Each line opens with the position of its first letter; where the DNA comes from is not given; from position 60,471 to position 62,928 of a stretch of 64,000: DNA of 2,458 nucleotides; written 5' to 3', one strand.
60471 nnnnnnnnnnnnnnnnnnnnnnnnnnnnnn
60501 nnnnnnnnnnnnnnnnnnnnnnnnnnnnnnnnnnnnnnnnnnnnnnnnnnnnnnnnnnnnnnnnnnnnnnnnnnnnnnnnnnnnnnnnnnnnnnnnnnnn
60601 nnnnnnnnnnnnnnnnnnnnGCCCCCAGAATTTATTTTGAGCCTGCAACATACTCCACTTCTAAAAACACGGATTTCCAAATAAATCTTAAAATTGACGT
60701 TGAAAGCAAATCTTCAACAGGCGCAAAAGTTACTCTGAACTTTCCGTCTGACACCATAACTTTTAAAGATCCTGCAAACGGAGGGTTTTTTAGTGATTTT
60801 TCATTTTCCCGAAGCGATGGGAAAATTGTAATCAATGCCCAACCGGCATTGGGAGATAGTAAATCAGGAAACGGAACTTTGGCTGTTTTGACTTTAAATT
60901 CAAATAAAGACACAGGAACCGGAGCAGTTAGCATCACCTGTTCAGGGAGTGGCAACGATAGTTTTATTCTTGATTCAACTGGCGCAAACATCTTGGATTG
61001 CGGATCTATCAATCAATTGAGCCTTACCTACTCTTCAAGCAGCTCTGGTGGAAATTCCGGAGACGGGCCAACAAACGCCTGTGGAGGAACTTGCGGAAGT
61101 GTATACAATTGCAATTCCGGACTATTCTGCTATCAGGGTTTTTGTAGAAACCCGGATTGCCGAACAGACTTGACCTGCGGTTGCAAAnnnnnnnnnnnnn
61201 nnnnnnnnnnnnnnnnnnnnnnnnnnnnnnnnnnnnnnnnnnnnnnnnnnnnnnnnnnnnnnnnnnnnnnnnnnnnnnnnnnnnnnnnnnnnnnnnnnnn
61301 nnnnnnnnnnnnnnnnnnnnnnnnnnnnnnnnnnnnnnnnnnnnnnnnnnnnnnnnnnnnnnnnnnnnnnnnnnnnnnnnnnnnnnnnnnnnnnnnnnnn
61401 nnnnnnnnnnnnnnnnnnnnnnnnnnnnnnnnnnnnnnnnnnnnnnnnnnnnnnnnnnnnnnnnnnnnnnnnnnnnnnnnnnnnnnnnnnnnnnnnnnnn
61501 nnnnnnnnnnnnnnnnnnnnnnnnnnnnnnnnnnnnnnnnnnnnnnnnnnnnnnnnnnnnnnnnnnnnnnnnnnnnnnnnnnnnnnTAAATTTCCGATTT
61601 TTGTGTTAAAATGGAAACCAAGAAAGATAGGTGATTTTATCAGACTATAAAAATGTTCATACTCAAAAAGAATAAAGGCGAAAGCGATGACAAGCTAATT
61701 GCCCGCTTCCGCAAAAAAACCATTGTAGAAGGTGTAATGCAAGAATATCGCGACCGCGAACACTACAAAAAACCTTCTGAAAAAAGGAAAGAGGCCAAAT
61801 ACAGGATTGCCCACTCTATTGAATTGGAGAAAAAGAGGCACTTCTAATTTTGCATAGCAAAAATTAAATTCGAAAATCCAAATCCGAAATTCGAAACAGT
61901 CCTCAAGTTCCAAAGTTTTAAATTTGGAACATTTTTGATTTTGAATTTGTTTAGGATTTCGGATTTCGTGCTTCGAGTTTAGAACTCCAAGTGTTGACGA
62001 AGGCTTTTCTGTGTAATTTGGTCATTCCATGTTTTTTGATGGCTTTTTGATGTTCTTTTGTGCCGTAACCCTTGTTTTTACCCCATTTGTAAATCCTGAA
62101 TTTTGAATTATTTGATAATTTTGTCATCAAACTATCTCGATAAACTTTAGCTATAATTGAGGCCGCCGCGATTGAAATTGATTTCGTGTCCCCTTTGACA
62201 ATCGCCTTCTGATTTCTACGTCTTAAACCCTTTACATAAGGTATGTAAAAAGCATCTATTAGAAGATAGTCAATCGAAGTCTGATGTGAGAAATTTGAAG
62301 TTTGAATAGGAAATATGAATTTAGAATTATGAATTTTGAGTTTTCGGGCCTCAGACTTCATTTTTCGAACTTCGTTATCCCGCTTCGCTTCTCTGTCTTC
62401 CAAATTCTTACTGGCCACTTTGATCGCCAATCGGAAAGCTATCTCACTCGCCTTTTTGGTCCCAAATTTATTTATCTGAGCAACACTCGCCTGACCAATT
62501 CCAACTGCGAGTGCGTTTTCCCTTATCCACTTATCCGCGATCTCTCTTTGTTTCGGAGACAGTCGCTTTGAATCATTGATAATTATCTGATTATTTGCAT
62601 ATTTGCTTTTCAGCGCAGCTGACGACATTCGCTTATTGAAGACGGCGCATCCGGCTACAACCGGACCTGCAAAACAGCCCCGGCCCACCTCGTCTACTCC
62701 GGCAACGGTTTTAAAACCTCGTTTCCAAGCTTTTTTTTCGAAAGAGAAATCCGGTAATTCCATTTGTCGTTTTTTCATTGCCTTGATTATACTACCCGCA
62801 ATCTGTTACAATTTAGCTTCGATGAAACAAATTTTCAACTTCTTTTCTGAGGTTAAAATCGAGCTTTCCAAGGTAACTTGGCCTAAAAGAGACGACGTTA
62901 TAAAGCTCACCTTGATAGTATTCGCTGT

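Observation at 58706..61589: Translationally coupled dockerin-like beta-helix exoprotein and membrane-anchored cohesin-like protein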

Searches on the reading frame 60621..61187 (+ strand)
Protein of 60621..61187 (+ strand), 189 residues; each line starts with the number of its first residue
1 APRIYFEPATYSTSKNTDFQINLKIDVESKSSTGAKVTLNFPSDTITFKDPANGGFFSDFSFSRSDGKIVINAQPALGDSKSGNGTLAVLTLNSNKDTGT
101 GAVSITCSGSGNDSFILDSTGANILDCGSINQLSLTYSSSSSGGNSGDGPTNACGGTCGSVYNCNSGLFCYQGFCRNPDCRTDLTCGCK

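Call 8: find_homologous_proteins(query=window:60621-61187:+, max_evalue=0.001)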
Query seq(189 aa) (189 aa): 26 proteins with E <= 0.001 among 127 candidates.
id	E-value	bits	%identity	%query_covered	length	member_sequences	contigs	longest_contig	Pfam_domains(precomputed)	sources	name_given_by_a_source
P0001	1.4e-104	366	87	100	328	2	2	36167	-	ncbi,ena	-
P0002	6.9e-102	357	86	100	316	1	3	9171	-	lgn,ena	-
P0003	3.0e-69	251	63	100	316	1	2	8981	-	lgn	-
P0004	1.3e-63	232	61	100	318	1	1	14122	PF00963.25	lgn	-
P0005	2.3e-60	222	59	100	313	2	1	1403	-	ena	-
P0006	1.5e-58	216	57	100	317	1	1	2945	-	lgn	-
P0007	5.4e-58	214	56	100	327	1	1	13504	-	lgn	-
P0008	4.6e-53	198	54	95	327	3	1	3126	-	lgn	-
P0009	2.4e-50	189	50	99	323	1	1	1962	PF00963.25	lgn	-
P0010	1.6e-49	186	55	92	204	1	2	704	-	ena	-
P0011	7.4e-47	178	48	99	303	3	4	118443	PF00963.25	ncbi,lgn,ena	-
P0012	1.5e-46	177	49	100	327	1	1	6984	-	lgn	-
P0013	2.7e-42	163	47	99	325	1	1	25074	-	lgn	-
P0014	8.5e-36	141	43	99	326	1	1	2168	PF00963.25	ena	-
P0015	5.9e-16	77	68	21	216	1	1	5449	-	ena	-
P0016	1.8e-14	72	80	22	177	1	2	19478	-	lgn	-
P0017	1.6e-9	56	45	34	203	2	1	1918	-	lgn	-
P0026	1.9e-4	39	68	16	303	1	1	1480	-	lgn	-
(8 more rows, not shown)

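Call 14: find_encoding_contigs(protein=P0004, flank=6000, max_places=2)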
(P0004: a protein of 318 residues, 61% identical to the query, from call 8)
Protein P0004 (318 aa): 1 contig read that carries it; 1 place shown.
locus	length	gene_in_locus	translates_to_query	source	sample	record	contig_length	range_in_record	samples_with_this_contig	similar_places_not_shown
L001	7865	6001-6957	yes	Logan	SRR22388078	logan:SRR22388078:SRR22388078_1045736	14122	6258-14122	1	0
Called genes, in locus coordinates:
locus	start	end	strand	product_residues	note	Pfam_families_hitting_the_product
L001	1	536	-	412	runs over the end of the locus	PF07690:MFS_1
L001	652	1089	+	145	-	-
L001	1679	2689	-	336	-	PF01370:Epimerase, PF04321:RmlD_sub_bind (weak), PF05368:NmrA (weak), PF16363:GDP_Man_Dehyd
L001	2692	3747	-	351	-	PF04932:Wzy_C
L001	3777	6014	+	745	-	PF05048:NosD (weak), PF13229:Beta_helix, PF00801:PKD (weak), PF18911:PKD_4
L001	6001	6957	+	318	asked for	PF00963:Cohesin (weak)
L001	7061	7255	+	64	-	PF01165:Ribosomal_S21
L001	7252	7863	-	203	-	?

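Call 15: find_encoding_contigs(protein=P0011, flank=6000, max_places=2)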
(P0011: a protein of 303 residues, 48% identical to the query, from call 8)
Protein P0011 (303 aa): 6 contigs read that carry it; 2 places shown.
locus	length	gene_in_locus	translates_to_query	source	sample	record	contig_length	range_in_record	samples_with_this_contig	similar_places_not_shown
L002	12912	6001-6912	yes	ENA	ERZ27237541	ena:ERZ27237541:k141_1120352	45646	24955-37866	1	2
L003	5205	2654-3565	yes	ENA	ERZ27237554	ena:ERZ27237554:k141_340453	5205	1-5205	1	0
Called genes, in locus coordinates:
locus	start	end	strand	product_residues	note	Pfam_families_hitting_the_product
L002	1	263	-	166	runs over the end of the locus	-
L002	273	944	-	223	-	PF00334:NDK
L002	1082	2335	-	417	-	PF07690:MFS_1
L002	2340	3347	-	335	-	PF01370:Epimerase, PF04321:RmlD_sub_bind (weak), PF16363:GDP_Man_Dehyd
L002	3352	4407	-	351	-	PF04932:Wzy_C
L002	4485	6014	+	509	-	-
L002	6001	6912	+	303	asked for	PF00963:Cohesin (weak)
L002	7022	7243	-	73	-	-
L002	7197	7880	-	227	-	PF01351:RNase_HII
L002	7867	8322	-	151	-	-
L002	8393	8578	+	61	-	PF00584:SecE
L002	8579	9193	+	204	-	PF02357:NusG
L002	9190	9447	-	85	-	-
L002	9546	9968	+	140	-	PF03946:Ribosomal_L11_N, PF00298:Ribosomal_L11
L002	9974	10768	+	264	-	PF00687:Ribosomal_L1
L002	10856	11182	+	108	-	-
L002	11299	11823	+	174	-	PF00466:Ribosomal_L10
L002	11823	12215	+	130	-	PF16320:Ribosomal_L12_N, PF00542:Ribosomal_L12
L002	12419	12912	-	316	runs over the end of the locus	PF01071:GARS_A (faint), PF02655:ATP-grasp_3 (faint), PF08443:RimK, PF07478:Dala_Dala_lig_C (faint)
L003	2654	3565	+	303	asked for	PF00963:Cohesin (weak)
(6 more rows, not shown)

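Call 26: find_encoding_contigs(protein=P0013, flank=5000, max_places=1)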
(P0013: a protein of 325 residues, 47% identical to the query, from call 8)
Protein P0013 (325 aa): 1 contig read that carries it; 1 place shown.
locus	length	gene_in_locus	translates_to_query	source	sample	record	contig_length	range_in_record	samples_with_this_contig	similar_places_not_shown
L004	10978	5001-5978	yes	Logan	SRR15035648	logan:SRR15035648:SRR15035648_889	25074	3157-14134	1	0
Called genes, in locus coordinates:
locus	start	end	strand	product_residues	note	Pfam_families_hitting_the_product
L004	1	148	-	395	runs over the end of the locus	PF07478:Dala_Dala_lig_C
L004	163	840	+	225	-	PF00625:Guanylate_kin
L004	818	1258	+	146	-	PF01467:CTP_transf_like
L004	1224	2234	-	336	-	PF01370:Epimerase, PF04321:RmlD_sub_bind, PF05368:NmrA, PF16363:GDP_Man_Dehyd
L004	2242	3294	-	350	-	PF04932:Wzy_C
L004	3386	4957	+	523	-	-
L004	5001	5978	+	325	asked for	-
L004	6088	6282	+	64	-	PF01165:Ribosomal_S21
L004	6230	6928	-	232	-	PF01351:RNase_HII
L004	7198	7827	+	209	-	PF02357:NusG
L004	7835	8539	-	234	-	-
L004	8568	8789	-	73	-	-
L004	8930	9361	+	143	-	PF03946:Ribosomal_L11_N, PF00298:Ribosomal_L11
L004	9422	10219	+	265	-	PF00687:Ribosomal_L1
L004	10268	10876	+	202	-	-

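Call 56: find_encoding_contigs(protein=P0017, flank=5000, max_places=2)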
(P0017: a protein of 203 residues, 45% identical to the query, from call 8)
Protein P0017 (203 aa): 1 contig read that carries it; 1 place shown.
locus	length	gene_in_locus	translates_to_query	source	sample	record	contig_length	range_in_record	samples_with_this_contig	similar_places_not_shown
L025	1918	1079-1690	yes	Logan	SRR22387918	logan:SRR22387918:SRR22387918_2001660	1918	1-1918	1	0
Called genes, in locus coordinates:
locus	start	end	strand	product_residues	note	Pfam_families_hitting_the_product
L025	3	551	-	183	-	?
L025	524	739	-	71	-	-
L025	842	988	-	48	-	-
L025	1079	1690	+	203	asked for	-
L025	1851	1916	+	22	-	?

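Call 57: find_encoding_contigs(protein=P0016, flank=5000, max_places=1)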
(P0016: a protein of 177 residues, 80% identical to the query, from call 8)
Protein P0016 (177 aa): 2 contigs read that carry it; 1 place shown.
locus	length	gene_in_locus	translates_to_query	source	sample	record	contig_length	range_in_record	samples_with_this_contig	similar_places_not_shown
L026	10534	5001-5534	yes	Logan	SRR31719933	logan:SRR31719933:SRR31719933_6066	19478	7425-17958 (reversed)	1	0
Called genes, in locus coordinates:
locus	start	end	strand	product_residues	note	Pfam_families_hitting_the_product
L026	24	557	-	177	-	-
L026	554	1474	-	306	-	PF00497:SBP_bac_3, PF09084:NMT1 (weak)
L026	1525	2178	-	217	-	PF13529:Peptidase_C39_2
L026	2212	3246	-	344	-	PF07478:Dala_Dala_lig_C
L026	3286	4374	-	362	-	PF07690:MFS_1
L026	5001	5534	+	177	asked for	-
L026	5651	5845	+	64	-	PF01165:Ribosomal_S21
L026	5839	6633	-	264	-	PF01351:RNase_HII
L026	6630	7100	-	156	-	-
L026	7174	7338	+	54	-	PF00584:SecE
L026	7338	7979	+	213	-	PF02357:NusG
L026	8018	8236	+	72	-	-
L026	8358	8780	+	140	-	PF03946:Ribosomal_L11_N, PF00298:Ribosomal_L11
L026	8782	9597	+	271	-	PF00687:Ribosomal_L1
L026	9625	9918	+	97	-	-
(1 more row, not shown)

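Call 75: search_protein_families(library=pfam, proteins=[L002:4485-6011:+, L004:3386-4954:+, L001:3777-6011:+], max_evalue=0.01)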
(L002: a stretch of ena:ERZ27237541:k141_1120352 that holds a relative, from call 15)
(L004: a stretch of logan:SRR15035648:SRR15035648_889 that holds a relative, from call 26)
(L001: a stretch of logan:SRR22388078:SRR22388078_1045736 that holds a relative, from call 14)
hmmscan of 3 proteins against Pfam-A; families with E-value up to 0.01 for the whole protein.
L002:4485-6011:+ (509 aa): 0 families

L004:3386-4954:+ (523 aa): 0 families

L001:3777-6011:+ (745 aa): 5 families
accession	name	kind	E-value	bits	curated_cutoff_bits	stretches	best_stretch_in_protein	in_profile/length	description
PF18911.6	PKD_4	-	4.8e-09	36.6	27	1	462-530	10-74/85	PKD domain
PF13229.12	Beta_helix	-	1.5e-08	34.9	25.9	1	172-339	4-142/158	Right handed beta helix region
PF00801.26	PKD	-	2.3e-07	31.1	23.5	1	467-529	12-70/80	PKD domain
PF05048.19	NosD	-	9e-06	25.7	23.6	1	172-335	20-175/212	Periplasmic copper-binding protein (NosD)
PF00404.24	Dockerin_1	-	0.0037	17.9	22.9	0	687-738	6-56/57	Dockerin type I domain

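Call 77: search_protein_families(library=pfam, proteins=[P0004, P0009, P0011, P0014, P0026], max_evalue=0.01)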
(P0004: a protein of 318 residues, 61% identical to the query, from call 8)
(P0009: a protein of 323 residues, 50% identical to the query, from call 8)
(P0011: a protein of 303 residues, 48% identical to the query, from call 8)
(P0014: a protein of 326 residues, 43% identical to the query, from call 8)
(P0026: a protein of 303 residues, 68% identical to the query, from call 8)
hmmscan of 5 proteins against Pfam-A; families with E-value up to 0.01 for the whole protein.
P0004 (318 aa): 1 family
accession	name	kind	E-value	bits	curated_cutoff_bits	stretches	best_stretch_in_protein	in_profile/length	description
PF00963.24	Cohesin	-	1.3e-06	29.1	24.1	1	47-158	14-134/139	Cohesin domain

P0009 (323 aa): 2 families
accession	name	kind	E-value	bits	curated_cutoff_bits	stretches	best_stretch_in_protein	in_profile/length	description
PF00963.24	Cohesin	-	2.8e-06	28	24.1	1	40-142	7-118/139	Cohesin domain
PF01102.23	Glycophorin_A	-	0.0027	18.4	30.1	1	236-315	17-98/114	Glycophorin A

P0011 (303 aa): 1 family
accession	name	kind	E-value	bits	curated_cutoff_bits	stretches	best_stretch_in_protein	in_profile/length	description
PF00963.24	Cohesin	-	1.1e-05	26.1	24.1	1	42-144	9-120/139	Cohesin domain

P0014 (326 aa): 1 family
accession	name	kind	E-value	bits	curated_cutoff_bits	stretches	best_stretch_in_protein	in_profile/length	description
PF00963.24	Cohesin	-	6.4e-06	26.8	24.1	1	37-133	6-113/139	Cohesin domain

P0026 (303 aa): 0 families

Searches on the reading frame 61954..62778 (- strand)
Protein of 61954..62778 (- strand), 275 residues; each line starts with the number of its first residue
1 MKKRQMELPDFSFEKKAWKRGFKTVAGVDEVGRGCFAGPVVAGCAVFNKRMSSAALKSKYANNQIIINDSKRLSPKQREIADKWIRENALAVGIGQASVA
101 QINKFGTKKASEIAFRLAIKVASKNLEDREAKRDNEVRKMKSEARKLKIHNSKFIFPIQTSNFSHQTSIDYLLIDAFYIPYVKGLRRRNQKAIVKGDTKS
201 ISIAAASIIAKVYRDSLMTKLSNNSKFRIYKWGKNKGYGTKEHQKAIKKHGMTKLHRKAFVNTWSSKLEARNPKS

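Call 58: search_protein_families(library=pfam, proteins=[window:61954-62778:-], max_evalue=0.001)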
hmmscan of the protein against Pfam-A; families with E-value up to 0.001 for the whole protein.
window:61954-62778:- (275 aa): 1 family
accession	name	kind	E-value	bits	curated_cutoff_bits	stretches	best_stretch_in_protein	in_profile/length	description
PF01351.25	RNase_HII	-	1.2e-28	100.8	25.8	2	128-262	59-198/199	Ribonuclease HII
